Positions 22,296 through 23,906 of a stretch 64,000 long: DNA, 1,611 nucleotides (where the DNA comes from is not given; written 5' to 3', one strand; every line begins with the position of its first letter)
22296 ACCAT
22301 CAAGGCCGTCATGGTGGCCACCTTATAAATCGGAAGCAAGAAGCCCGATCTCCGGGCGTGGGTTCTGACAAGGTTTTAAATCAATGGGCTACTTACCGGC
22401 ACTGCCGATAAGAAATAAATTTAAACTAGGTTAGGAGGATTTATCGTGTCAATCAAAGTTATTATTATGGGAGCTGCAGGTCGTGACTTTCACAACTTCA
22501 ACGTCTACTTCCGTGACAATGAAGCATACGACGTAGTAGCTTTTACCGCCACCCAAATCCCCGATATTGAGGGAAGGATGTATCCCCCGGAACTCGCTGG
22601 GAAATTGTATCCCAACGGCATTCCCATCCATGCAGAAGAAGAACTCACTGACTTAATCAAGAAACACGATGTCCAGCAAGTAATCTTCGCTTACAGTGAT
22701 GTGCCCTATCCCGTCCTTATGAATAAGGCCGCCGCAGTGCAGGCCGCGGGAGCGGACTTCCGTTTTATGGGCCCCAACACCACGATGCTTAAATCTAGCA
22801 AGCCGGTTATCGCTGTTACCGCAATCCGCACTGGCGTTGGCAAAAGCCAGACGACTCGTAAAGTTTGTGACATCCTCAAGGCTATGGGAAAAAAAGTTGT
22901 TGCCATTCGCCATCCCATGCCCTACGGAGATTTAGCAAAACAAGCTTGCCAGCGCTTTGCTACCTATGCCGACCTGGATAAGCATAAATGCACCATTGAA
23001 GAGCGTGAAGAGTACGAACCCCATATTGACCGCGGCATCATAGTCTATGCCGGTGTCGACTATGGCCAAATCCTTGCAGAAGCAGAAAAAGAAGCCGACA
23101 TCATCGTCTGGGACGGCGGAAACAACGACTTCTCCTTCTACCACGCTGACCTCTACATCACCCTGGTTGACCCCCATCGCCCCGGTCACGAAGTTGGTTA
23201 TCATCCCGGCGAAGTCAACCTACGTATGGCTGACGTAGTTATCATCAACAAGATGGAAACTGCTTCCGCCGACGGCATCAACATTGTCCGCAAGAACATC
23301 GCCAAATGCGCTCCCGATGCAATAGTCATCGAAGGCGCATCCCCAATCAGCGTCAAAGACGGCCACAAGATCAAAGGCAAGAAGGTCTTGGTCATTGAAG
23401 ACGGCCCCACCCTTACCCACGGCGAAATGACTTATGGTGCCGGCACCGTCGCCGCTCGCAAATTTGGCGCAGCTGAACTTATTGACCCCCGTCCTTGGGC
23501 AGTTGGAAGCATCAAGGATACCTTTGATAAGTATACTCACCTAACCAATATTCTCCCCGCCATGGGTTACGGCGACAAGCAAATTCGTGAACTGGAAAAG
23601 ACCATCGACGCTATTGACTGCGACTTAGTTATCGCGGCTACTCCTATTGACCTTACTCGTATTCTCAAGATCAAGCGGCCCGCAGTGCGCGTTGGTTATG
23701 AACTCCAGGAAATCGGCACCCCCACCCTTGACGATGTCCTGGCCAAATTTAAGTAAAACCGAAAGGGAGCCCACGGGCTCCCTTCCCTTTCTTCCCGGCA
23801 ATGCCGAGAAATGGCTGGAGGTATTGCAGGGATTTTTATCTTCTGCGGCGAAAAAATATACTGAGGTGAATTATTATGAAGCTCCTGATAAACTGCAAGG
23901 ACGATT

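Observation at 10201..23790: One cluster appears to couple ATP-conserving arginine breakdown to complete oxidative ornithine degradation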

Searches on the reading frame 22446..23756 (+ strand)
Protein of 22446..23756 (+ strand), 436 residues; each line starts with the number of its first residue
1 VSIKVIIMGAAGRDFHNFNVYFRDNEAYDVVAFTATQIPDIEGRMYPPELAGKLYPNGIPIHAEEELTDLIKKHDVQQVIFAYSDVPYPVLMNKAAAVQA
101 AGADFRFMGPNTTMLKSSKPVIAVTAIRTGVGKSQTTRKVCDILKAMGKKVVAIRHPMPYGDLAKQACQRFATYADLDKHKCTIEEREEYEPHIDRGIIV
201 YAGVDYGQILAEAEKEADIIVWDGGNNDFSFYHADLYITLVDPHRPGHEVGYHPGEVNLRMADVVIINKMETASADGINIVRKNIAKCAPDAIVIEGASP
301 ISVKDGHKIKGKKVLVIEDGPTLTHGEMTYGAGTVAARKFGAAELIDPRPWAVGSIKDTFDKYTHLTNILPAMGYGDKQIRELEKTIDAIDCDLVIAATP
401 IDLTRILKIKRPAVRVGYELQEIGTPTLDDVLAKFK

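Call 5: search_protein_families(library=ncbifam, proteins=[window:22446-23756:+])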
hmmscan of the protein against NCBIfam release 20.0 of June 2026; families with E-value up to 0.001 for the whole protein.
window:22446-23756:+ (436 aa): 0 families

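Call 6: search_protein_families(library=pfam, proteins=[window:22446-23756:+])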
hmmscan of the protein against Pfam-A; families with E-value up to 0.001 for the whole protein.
window:22446-23756:+ (436 aa): 0 families

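Call 12: search_solved_structures(query=window:22446-23756:+, max_evalue=0.01, show_alignments=1)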
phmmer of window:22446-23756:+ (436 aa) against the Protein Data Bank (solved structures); distinct sequences matched with E-value up to 0.01: 1.
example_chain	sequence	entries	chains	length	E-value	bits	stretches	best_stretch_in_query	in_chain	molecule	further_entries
9sxb_A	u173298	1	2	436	2.3e-07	33.2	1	206-321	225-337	Cyclic 2,3-diphosphoglycerate synthetase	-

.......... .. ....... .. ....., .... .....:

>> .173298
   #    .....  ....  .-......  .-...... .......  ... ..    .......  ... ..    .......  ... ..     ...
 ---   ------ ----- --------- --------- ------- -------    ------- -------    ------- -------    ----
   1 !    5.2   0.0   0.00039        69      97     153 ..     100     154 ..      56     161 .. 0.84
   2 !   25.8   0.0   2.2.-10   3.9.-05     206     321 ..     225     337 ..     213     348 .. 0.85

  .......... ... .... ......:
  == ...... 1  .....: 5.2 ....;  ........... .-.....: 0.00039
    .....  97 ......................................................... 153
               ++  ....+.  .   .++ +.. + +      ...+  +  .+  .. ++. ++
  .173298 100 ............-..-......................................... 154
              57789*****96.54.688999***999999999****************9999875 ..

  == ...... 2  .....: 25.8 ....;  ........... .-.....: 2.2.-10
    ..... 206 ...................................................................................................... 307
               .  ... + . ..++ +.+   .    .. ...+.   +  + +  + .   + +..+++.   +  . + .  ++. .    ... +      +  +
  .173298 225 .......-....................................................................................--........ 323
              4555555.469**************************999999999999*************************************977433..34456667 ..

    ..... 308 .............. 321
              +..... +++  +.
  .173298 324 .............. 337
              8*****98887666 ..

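Call 17: find_homologous_proteins(query=window:22446-23756:+, max_evalue=1e-10)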
Query window:22446-23756:+ (436 aa): 8000 proteins with E <= 1e-10 among 8000 candidates; the best 120 are listed.
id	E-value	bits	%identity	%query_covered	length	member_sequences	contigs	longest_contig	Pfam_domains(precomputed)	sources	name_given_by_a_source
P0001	1.1e-293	991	100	100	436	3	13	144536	-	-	-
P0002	1.0e-279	945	95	100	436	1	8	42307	-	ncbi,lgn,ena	-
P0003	4.6e-279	943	94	100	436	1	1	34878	-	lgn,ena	-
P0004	5.0e-277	937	94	100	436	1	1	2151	-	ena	-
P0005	3.4e-276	934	94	100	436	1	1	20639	-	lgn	-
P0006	9.2e-276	932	95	98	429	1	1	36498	-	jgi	jgi:predicted GTPase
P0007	1.2e-275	932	95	98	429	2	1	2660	-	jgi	jgi:predicted GTPase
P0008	1.5e-275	932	93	100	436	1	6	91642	-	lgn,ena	-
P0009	9.3e-275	929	93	100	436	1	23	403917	-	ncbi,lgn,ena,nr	ncbi:MAG: cyclic 2,3-diphosphoglycerate synthase [Bacillota bacterium]|nr:cyclic 2,3-diphosphoglycer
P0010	2.5e-274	928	93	100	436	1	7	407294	-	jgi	jgi:predicted GTPase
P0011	3.3e-274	927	92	100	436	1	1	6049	-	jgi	jgi:predicted GTPase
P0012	5.2e-274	927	93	100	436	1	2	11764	-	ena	-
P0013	1.4e-273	925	93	100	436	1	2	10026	-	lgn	-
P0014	3.5e-273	924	93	100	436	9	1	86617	-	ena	-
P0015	1.0e-272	922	94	100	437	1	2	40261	-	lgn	-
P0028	1.1e-248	843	83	100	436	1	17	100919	-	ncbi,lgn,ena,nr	ncbi:MAG: GTPase [Firmicutes bacterium]|nr:GTPase [Bacillota bacterium] HOB34546.1 cyclic 2,3-diphos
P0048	2.2e-227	773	76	99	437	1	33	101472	-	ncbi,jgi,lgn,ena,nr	ncbi:MAG TPA: cyclic 2,3-diphosphoglycerate synthase [Bacillota bacterium]|jgi:predicted GTPase|nr:G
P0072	5.5e-216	735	73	100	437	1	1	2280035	PF02492.26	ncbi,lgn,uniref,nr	ncbi:cobalamin synthesis protein P47K [Thermosediminibacter oceani DSM 16646]|uniref:Cobalamin synth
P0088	2.4e-213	727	70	100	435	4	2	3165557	-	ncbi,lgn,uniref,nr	ncbi:cyclic 2,3-diphosphoglycerate synthase [Natranaerobius thermophilus JW/NM-WN-LF]|uniref:GTPase-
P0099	1.5e-212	724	72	98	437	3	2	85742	-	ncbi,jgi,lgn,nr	ncbi:MAG: GTPase [Dethiobacter sp.]|jgi:predicted GTPase|nr:GTPase [Dethiobacter sp.]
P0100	1.6e-212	724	72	98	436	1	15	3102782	-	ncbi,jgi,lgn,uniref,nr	ncbi:Cyclic 2,3-diphosphoglycerate synthetase [Koleobacter methoxysyntrophicus]|jgi:predicted GTPase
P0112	8.6e-212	722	69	100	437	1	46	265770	-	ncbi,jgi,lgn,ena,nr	ncbi:MAG: GTPase [Firmicutes bacterium]|jgi:predicted GTPase|nr:GTPase [Bacillota bacterium] HPU0108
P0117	1.2e-211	721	71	100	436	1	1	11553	-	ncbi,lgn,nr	ncbi:MAG: cyclic 2,3-diphosphoglycerate synthase [Tepidanaerobacteraceae bacterium]|nr:cyclic 2,3-di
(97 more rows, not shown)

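Call 25: find_related_loci(query=window:22446-23756:+, collection=genome_contigs, flank=10000)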
Query window:22446-23756:+ (436 aa) in genome_contigs; peptide patterns used: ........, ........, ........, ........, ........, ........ (x = any residue, [..] = any of these).
600 stretches matched a pattern (row limit reached: there are more); 597 encode a relative of the query (tblastn E <= 1e-3); the best 80 are kept; 80 distinct loci.
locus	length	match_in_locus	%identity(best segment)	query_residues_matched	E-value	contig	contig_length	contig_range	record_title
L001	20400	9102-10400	74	4-436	0e+0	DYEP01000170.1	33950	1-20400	MAG TPA_asm: Symbiobacterium sp. isolate Tomsk_54_12 Tomsk_k141_45314, whole genome shotgun sequence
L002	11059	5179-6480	69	2-435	0e+0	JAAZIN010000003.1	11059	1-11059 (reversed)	MAG: Bacillota bacterium isolate AS20ysBPTH_152 2165_AS20, whole genome shotgun sequence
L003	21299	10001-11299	70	4-436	0e+0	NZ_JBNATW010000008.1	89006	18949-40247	MAG: Thermovenabulum sp. isolate Kamch4342-3A-MB-03 bin7.fa-8, whole genome shotgun sequence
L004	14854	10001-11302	70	3-436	0e+0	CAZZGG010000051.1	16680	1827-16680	MAG TPA_asm: uncultured Oscillospiraceae bacterium isolate binchicken_co39_485 genome assembly, contig: NODE_8413_length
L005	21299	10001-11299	73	4-436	0e+0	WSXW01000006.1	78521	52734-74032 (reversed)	MAG: Bacillota bacterium isolate X3_MetaBAT.12 scaffold_207, whole genome shotgun sequence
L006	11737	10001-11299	68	4-436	0e+0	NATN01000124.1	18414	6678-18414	MAG: candidate division KSB1 bacterium 4484_87 ex4484_87_scaffold_8875, whole genome shotgun sequence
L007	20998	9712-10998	69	4-432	0e+0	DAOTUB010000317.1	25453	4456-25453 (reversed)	MAG TPA_asm: Anaerolineae bacterium isolate F17_41 k129_862333, whole genome shotgun sequence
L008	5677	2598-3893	71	4-435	0e+0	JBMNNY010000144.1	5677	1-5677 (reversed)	MAG: Bacillota bacterium isolate SBF912SR1HQ0011 scaffold_24028_c1, whole genome shotgun sequence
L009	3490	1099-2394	68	4-435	0e+0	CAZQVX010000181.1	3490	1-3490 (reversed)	MAG TPA_asm: uncultured Syntrophomonadaceae bacterium isolate binchicken_co39_611 genome assembly, contig: NODE_53784_le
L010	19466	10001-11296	67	5-435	0e+0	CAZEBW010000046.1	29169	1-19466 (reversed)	MAG TPA_asm: uncultured Anaerolineae bacterium isolate binchicken_co17_112 genome assembly, contig: NODE_4357_length_291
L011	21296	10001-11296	69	4-435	0e+0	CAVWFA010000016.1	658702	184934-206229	MAG: Candidatus Aminicenantes bacterium isolate MFD00905.bin.2.185 genome assembly, contig: contig_5231, whole genome sh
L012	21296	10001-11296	68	1-432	0e+0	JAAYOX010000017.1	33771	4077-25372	MAG: Clostridia bacterium isolate AS22ysBPME_114 8580_AS22, whole genome shotgun sequence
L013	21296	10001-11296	69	4-435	0e+0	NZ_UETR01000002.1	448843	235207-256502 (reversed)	Candidatus Amarolinea aalborgensis isolate MQ180409-418_S418_L100 2, whole genome shotgun sequence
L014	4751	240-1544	69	1-435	0e+0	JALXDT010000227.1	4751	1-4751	MAG: Candidatus Aminicenantes bacterium isolate T2_metabat2_scaf2bin.326 T2_NODE_38897_length_4751_cov_1.900735, whole g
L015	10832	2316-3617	69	3-435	0e+0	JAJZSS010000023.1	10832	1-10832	MAG: Chloroflexota bacterium isolate SKS3.bin4 NODE_10099_length_10832_cov_0.900887, whole genome shotgun sequence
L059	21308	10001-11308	65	1-435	0e+0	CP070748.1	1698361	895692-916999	MAG: Methanobacteriota archaeon isolate bin352 chromosome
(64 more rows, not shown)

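Call 28: find_encoding_contigs(protein=P0001, flank=10000, max_places=4)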
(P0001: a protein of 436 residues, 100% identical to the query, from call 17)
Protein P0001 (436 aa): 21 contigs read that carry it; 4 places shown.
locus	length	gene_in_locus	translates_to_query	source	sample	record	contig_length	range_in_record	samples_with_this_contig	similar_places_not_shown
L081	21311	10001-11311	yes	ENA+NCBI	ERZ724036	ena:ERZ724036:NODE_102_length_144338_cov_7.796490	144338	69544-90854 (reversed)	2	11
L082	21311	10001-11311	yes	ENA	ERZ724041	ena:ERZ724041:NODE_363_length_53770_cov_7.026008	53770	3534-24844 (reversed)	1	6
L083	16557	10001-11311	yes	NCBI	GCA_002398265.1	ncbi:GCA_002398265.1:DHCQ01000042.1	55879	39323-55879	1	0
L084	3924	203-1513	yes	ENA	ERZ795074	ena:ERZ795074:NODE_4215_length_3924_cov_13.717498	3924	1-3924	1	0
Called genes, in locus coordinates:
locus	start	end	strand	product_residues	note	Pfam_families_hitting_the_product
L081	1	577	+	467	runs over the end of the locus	PF00291:PALP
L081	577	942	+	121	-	PF16552:OAM_alpha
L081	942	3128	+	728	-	PF09043:Lys-AminoMut_A, PF16554:OAM_dimer, PF02310:B12-binding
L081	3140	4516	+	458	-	PF13941:MutL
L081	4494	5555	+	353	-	PF01168:Ala_racemase_N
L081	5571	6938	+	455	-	PF02900:LigB, PF01875:Memo (weak), PF01871:AMMECR1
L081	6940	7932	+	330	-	PF04055:Radical_SAM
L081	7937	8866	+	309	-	PF00696:AA_kinase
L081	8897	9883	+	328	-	PF02729:OTCace_N, PF00185:OTCace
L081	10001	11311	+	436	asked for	-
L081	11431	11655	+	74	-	PF09413:DUF2007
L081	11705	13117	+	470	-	PF01523:PmbA_TldD_1st (faint), PF19290:PmbA_TldD_2nd (weak), PF19289:PmbA_TldD_3rd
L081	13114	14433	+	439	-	PF19289:PmbA_TldD_3rd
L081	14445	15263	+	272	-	PF19293:CdaA_N (weak), PF02457:DAC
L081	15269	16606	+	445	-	PF02878:PGM_PMM_I, PF02879:PGM_PMM_II, PF02880:PGM_PMM_III, PF00408:PGM_PMM_IV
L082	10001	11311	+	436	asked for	-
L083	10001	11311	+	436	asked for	-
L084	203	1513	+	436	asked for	-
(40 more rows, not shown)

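Call 29: find_encoding_contigs(protein=P0028, flank=10000, max_places=2)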
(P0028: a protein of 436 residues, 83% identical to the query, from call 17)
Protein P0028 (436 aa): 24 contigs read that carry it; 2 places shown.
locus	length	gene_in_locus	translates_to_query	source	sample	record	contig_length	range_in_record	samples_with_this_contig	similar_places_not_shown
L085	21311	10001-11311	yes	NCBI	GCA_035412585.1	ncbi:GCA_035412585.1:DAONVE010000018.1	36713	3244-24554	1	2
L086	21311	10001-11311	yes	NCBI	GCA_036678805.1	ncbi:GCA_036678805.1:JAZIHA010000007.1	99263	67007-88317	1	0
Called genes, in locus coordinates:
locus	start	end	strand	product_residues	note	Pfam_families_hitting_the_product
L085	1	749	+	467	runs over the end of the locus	PF00291:PALP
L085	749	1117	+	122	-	PF16552:OAM_alpha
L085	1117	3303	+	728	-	PF09043:Lys-AminoMut_A, PF16554:OAM_dimer, PF02310:B12-binding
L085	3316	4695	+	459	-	PF13941:MutL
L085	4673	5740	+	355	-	PF01168:Ala_racemase_N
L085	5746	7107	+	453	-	PF02900:LigB, PF01871:AMMECR1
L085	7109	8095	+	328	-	PF04055:Radical_SAM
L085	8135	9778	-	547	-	PF01546:Peptidase_M20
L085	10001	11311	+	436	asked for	-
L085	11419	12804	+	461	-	PF01523:PmbA_TldD_1st, PF19290:PmbA_TldD_2nd, PF19289:PmbA_TldD_3rd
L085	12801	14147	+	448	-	PF19289:PmbA_TldD_3rd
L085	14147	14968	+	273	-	PF19293:CdaA_N (weak), PF02457:DAC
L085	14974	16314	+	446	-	PF02878:PGM_PMM_I, PF02879:PGM_PMM_II, PF02880:PGM_PMM_III, PF00408:PGM_PMM_IV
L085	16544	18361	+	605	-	PF13522:GATase_6, PF13537:GATase_7, PF01380:SIS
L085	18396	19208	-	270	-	PF00528:BPD_transp_1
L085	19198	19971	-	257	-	PF00005:ABC_tran, PF13304:AAA_21 (faint)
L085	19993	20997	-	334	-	PF09084:NMT1, PF12974:Phosphonate-bd, PF13379:NMT1_2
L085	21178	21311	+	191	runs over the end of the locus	PF11188:DUF2975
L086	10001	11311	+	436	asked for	-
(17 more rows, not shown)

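Call 30: find_encoding_contigs(protein=P0048, flank=10000, max_places=2)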
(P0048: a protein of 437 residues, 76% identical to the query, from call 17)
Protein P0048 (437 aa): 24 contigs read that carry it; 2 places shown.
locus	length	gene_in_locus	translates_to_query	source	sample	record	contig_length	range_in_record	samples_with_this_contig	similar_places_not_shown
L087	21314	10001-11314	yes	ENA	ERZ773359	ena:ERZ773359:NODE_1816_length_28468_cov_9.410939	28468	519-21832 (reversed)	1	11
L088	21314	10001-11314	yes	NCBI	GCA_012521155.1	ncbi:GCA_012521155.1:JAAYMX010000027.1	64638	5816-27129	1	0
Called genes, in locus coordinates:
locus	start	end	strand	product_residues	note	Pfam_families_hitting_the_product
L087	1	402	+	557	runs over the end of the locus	PF01642:MM_CoA_mutase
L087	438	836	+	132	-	PF02310:B12-binding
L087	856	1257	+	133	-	PF00903:Glyoxalase, PF13468:Glyoxalase_3, PF13669:Glyoxalase_4, PF18029:Glyoxalase_6 (weak)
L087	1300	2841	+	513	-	PF01039:Carboxyl_trans, PF03255:ACCA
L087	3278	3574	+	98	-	-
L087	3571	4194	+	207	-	PF00766:ETF_alpha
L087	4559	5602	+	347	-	PF01118:Semialdhyde_dh, PF22698:Semialdhyde_dhC_1, PF02774:Semialdhyde_dhC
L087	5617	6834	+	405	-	PF01960:ArgJ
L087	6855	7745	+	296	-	PF00696:AA_kinase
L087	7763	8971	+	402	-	PF00202:Aminotran_3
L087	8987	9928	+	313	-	PF02729:OTCace_N, PF00185:OTCace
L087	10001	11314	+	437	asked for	-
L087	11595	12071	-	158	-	PF04306:DUF456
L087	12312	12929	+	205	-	PF02589:LUD_dom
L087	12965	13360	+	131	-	-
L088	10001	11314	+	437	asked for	-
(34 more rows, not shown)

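Call 31: find_encoding_contigs(protein=P0072, flank=10000, max_places=1)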
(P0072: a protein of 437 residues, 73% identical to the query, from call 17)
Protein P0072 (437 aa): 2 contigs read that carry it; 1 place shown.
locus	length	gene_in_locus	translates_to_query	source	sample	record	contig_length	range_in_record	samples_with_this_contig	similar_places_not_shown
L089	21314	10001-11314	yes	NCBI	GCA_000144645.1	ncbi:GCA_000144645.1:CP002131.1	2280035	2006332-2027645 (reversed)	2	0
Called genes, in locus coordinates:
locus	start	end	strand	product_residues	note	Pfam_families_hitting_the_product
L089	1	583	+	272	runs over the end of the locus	PF01551:Peptidase_M23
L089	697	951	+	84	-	PF12116:SpoIIID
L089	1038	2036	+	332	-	PF06723:MreB_Mbl, PF00022:Actin (weak), PF00012:HSP70, PF14450:FtsA, PF02782:FGGY_C (faint)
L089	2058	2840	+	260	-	PF00460:Flg_bb_rod, PF22692:LlgE_F_G_D1, PF06429:Flg_bbr_C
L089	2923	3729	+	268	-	PF00460:Flg_bb_rod, PF22692:LlgE_F_G_D1, PF06429:Flg_bbr_C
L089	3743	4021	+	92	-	PF10135:Rod-binding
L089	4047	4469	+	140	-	PF22817:ApeP-like (weak), PF07977:FabA, PF22818:ApeI-like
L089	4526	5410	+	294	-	-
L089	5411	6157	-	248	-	PF00586:AIRS (weak)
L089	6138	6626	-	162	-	PF07155:ECF-ribofla_trS, PF12822:ECF_trnsprt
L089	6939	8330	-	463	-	PF00672:HAMP, PF00512:HisKA, PF02518:HATPase_c, PF13581:HATPase_c_2 (faint)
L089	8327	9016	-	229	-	PF00072:Response_reg, PF00486:Trans_reg_C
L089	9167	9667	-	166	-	PF13801:Metal_resist, PF07813:LTXXQ, PF16231:DUF4890 (weak)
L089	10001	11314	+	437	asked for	PF02492:cobW (faint)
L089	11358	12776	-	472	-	PF00989:PAS, PF08448:PAS_4, PF13426:PAS_9, PF00158:Sigma54_activat, PF14532:Sigma54_activ_2, PF07728:AAA_5 (weak), PF25601:AAA_lid_14, PF02954:HTH_8, +2 more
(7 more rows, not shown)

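Call 35: find_encoding_contigs(protein=P0088, flank=10000, max_places=1)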
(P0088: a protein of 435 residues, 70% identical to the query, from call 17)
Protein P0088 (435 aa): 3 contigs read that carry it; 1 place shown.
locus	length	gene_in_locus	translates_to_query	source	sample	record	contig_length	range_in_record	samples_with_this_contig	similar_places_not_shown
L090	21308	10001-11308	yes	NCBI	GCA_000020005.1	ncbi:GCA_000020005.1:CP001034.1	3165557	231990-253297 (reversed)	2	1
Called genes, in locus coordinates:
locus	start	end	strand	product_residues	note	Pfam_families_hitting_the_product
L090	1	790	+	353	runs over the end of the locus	PF03050:DDE_Tnp_IS66, PF00665:rve, PF13610:DDE_Tnp_IS240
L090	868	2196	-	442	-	PF02878:PGM_PMM_I, PF02879:PGM_PMM_II, PF02880:PGM_PMM_III, PF00408:PGM_PMM_IV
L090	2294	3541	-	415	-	PF07949:YbbR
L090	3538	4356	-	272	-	PF19293:CdaA_N, PF02457:DAC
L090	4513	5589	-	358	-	PF04055:Radical_SAM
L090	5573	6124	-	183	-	PF01871:AMMECR1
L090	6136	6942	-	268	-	PF02900:LigB, PF01875:Memo (faint)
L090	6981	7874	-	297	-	PF00491:Arginase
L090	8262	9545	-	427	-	PF01548:DEDD_Tnp_IS110, PF02371:Transposase_20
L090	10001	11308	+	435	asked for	-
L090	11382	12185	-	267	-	PF01520:Amidase_3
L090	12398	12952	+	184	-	PF02417:Chromate_transp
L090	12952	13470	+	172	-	PF02417:Chromate_transp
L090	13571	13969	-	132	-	PF00380:Ribosomal_S9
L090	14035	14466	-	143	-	PF00572:Ribosomal_L13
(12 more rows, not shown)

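Call 36: find_encoding_contigs(protein=P0100, flank=10000, max_places=1)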
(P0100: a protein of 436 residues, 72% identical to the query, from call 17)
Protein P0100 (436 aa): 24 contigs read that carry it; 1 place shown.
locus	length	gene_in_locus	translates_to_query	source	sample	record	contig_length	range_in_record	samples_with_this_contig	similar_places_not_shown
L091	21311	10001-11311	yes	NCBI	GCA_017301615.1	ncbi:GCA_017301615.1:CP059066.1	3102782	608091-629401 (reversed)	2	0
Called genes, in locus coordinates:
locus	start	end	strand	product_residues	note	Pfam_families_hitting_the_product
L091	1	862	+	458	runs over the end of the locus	PF01235:Na_Ala_symp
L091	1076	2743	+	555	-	PF01546:Peptidase_M20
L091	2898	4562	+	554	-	PF01546:Peptidase_M20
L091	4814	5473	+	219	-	PF01944:SpoIIM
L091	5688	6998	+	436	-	PF01743:PolyA_pol, PF12627:PolyA_pol_RNAbd, PF01966:HD, PF13735:tRNA_NucTran2_2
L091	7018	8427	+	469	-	PF02900:LigB, PF01875:Memo (weak), PF01871:AMMECR1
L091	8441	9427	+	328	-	PF04055:Radical_SAM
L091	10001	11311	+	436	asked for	-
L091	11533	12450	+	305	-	PF26514:DUF8173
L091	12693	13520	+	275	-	PF19293:CdaA_N (weak), PF02457:DAC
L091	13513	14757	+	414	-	PF07949:YbbR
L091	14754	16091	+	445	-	PF02878:PGM_PMM_I, PF02879:PGM_PMM_II, PF02880:PGM_PMM_III, PF00408:PGM_PMM_IV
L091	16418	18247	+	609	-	PF13522:GATase_6, PF13537:GATase_7, PF01380:SIS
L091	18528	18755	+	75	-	PF13276:HTH_21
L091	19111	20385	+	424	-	-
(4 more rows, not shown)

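Call 43: find_homologous_proteins(query=L059:10001-11308:+, max_evalue=1e-10)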
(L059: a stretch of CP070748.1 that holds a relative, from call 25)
Query L059:10001-11308:+ (436 aa): 8000 proteins with E <= 1e-10 among 8000 candidates; the best 120 are listed.
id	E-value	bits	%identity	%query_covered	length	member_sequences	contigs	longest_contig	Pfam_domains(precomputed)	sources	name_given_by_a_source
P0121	1.2e-288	974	100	100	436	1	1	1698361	-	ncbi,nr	ncbi:MAG: GTPase [Methanobacteriota archaeon]|nr:MAG: GTPase [Euryarchaeota archaeon]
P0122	5.0e-271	916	92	100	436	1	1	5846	PF02492.26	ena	-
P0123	4.0e-264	894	90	100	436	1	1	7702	PF02492.26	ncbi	-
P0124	2.4e-262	888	89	100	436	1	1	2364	PF02492.26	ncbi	-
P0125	1.4e-261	885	89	100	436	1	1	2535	PF02492.26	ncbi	-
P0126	1.9e-261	885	90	98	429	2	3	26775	PF02492.26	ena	-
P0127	3.4e-259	878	88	100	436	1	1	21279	PF02492.26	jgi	jgi:predicted GTPase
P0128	2.8e-258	874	87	100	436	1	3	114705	PF02492.26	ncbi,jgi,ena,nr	ncbi:MAG TPA: cyclic 2,3-diphosphoglycerate synthase [Thermoplasmata archaeon]|nr:cyclic 2,3-diphosp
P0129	4.1e-258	874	88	100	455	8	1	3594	PF02492.26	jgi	jgi:predicted GTPase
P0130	4.2e-258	874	88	100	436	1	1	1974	PF02492.26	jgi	jgi:predicted GTPase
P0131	4.5e-257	871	87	100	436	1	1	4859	PF02492.26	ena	-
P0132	2.5e-252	855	86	100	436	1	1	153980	PF02492.26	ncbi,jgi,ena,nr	ncbi:MAG: cyclic 2,3-diphosphoglycerate synthase [Thermoplasmata archaeon]|nr:cyclic 2,3-diphosphogl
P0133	3.1e-252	855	85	100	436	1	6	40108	PF02492.26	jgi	jgi:predicted GTPase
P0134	3.1e-250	848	85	100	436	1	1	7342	PF02492.26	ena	-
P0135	7.6e-250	847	85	100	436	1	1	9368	PF02492.26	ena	-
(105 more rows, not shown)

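Call 63: search_protein_families(library=pfam, max_evalue=0.00001, proteins=[L001:10633-12264:+, L001:12261-13706:+, L001:13993-14958:-])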
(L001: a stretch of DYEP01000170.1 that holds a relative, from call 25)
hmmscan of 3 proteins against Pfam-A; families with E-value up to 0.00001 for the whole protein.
L001:10633-12264:+ (543 aa): 2 families
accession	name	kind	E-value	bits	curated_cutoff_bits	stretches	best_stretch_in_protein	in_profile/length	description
PF13632.12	Glyco_trans_2_3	-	8.4e-14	52.3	27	1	257-450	5-153/198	Glycosyl transferase family group 2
PF13641.12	Glyco_tranf_2_3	-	1.8e-13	51.5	27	1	235-394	73-229/230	Glycosyltransferase like family 2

L001:12261-13706:+ (481 aa): 0 families

L001:13993-14958:- (321 aa): 1 family
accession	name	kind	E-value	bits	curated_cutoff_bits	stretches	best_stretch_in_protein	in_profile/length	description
PF12773.13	DZR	-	3.3e-07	30.8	27.3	1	273-315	1-45/45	Double zinc ribbon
